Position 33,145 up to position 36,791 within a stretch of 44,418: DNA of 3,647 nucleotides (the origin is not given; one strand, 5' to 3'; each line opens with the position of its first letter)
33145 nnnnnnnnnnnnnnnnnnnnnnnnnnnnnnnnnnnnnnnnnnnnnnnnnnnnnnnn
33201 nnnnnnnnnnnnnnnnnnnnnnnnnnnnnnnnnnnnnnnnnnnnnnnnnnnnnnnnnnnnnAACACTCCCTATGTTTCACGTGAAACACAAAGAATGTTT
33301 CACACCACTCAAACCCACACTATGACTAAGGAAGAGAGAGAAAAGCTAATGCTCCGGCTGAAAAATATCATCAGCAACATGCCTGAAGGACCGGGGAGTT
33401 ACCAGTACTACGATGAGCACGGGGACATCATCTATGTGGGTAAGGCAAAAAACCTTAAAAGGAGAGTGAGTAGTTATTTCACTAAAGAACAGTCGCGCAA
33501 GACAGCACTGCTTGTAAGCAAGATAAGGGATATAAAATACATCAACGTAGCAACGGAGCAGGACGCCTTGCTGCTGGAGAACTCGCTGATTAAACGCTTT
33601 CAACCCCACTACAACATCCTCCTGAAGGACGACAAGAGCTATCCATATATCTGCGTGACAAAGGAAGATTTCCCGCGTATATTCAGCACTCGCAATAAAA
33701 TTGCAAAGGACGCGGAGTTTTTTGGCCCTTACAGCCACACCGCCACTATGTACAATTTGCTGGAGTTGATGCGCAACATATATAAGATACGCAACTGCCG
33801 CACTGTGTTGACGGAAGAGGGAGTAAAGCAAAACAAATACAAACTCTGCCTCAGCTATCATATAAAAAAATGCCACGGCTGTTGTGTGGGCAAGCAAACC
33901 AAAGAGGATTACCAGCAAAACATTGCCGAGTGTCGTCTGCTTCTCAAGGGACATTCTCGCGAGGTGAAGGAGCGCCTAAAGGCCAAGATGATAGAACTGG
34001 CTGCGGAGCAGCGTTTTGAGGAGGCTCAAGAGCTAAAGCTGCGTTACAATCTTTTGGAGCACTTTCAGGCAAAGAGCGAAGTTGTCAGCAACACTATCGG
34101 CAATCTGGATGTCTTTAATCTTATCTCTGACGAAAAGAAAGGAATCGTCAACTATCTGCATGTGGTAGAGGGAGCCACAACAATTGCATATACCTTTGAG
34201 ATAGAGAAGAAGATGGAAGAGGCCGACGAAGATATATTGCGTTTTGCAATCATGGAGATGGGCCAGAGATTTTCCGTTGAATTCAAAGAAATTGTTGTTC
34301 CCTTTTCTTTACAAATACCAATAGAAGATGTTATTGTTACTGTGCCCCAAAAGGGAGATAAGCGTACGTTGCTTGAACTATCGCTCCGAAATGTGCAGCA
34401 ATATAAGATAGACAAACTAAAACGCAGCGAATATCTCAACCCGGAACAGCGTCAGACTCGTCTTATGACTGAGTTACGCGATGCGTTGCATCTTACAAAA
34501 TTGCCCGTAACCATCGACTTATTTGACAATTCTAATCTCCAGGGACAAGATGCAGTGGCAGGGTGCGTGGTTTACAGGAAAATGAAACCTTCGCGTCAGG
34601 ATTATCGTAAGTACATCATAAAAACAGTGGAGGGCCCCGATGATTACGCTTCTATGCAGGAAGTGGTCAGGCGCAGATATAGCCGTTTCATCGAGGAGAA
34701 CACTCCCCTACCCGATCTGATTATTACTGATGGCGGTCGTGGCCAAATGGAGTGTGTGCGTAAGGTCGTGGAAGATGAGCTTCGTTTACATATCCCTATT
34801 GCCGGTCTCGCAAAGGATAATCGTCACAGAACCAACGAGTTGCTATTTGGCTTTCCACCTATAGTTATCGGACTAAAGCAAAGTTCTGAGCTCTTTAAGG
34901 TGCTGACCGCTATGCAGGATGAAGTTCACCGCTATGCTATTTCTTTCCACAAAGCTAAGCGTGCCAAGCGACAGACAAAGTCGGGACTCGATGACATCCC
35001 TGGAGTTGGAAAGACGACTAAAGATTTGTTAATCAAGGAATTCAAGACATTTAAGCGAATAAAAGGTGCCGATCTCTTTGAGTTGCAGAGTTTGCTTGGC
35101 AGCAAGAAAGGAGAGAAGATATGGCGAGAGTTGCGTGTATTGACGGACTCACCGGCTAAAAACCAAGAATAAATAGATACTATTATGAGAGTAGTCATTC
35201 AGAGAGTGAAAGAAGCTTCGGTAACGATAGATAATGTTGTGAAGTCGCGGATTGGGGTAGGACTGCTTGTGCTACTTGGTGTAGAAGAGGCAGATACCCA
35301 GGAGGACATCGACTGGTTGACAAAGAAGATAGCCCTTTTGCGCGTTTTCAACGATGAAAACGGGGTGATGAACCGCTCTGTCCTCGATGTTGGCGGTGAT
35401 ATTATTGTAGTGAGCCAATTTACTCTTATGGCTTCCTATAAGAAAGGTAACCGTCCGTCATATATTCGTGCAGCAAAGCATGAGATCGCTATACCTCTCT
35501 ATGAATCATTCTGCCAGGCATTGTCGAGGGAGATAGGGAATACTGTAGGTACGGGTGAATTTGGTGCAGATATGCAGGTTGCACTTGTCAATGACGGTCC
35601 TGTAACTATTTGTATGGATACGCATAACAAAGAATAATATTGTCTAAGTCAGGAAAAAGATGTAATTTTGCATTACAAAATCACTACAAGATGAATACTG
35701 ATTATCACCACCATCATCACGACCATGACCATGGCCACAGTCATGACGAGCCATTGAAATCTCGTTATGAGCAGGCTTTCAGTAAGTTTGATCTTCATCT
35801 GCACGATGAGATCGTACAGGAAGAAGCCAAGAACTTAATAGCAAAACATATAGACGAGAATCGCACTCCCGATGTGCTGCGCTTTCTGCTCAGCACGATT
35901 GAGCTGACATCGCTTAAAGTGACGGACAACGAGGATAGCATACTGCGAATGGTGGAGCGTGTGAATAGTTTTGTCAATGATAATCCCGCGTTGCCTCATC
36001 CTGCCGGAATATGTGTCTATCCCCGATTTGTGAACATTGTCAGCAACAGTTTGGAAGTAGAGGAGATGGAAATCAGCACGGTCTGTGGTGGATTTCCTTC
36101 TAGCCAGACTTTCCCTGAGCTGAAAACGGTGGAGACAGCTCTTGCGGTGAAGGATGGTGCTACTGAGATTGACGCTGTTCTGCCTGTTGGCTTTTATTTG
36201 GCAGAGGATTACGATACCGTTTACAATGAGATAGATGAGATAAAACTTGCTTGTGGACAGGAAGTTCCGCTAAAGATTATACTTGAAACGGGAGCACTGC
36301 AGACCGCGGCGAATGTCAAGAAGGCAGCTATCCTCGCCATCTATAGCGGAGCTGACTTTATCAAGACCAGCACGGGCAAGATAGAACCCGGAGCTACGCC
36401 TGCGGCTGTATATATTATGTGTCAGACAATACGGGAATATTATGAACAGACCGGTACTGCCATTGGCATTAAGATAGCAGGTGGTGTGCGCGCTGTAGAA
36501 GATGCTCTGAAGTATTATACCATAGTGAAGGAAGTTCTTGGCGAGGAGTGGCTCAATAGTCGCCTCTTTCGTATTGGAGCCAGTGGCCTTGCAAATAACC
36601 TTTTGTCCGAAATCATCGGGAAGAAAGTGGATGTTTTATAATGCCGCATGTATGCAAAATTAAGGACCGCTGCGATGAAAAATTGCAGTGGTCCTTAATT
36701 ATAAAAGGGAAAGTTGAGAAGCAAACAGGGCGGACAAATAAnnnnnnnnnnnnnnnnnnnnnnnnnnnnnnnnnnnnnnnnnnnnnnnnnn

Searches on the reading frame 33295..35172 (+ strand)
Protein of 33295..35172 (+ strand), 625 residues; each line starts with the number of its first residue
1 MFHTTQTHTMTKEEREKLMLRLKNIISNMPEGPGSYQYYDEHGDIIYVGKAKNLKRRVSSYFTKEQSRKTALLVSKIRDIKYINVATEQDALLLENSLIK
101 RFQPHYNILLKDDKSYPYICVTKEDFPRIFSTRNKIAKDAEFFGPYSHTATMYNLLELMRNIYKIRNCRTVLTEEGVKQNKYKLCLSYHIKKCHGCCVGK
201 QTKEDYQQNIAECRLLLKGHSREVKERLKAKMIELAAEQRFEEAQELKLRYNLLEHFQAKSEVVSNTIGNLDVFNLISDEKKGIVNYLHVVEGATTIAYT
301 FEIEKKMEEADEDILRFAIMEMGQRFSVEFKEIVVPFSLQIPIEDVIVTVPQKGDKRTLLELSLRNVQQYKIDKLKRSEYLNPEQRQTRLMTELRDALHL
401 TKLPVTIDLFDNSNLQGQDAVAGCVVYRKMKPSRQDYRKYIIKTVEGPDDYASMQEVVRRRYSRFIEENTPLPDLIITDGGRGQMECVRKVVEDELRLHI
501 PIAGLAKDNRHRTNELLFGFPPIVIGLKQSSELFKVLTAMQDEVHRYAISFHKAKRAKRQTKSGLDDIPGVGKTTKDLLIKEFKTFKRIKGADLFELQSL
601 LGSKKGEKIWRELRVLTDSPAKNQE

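Call 50: search_protein_families(library=ncbifam, proteins=[window:33295-35172:+])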
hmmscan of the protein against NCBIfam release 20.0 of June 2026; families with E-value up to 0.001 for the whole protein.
window:33295-35172:+ (625 aa): 14 families
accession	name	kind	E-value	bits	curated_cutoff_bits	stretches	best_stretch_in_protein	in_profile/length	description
TIGR00194.1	uvrC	equivalog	1.4e-151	506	285.45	1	24-592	3-570/574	excinuclease ABC subunit UvrC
NF011263.0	PRK14669.1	equivalog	2.5e-118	396.3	1108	1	22-611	3-600/624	excinuclease ABC subunit C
NF001824.0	PRK00558.1-5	equivalog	1.7e-106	357.2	451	2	27-320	12-306/652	excinuclease ABC subunit UvrC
NF011261.0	PRK14667.1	equivalog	4.4e-89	299.5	818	1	21-600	5-551/567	excinuclease ABC subunit C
NF011262.0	PRK14668.1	equivalog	3.1e-81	273.5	544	1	23-602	7-564/577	excinuclease ABC subunit C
NF011264.0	PRK14670.1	equivalog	1.2e-79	268.2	1021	1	21-589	7-563/602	excinuclease ABC subunit C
NF011266.0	PRK14672.1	equivalog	2.4e-78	264.1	1504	2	26-248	15-230/691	excinuclease ABC subunit C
NF011260.0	PRK14666.1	equivalog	7.7e-78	262.9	649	2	25-337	5-315/698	excinuclease ABC subunit C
NF005906.0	PRK07883.1-4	equivalog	1.2e-53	182.3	495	1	10-311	193-491/563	DEDD exonuclease domain-containing protein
NF005907.0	PRK07883.1-5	equivalog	1.2e-44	152.7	454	1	19-250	217-447/584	DEDD exonuclease domain-containing protein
NF005905.0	PRK07883.1-3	equivalog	5.6e-35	121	508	1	22-250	216-439/581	DEDD exonuclease domain-containing protein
NF005904.0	PRK07883.1-2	equivalog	3.3e-25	88.4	969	1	21-250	221-448/584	DEDD exonuclease domain-containing protein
NF007833.0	PRK10545.1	equivalog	6.9e-23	81.2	367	1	21-211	23-207/289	excinuclease Cho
NF005903.0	PRK07883.1-1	equivalog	6.4e-20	71.1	1038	1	23-248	239-458/642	DEDD exonuclease domain-containing protein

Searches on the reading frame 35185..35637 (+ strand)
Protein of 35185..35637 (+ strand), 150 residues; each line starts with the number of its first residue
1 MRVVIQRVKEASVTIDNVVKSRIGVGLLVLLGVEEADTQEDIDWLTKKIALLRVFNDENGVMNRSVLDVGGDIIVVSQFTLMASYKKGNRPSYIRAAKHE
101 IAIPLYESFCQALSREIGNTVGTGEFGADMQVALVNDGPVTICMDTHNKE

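Call 63: search_protein_families(library=pfam, proteins=[window:35185-35637:+])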
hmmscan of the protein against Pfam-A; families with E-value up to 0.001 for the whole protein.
window:35185-35637:+ (150 aa): 1 family
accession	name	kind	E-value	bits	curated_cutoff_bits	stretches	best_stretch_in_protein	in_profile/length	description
PF02580.21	Tyr_Deacylase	-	1.8e-59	200.7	25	1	2-145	1-144/144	D-Tyr-tRNA(Tyr) deacylase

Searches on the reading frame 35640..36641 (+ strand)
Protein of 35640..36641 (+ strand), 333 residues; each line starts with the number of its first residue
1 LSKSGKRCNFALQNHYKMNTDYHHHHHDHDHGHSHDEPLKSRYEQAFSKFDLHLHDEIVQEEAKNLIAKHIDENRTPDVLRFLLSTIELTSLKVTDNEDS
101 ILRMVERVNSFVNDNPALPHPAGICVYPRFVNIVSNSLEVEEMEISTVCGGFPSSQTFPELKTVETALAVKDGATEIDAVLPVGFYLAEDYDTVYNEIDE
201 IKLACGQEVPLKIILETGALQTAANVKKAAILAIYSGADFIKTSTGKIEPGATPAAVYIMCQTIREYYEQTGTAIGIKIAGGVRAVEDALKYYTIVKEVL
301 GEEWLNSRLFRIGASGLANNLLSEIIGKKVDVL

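Call 63: search_protein_families(library=pfam, proteins=[window:35640-36641:+])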
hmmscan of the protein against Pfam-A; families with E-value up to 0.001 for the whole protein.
window:35640-36641:+ (333 aa): 1 family
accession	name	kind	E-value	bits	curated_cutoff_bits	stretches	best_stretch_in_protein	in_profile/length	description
PF01791.15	DeoC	-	1.7e-19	70.8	23.8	1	118-291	32-213/229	DeoC/LacD family aldolase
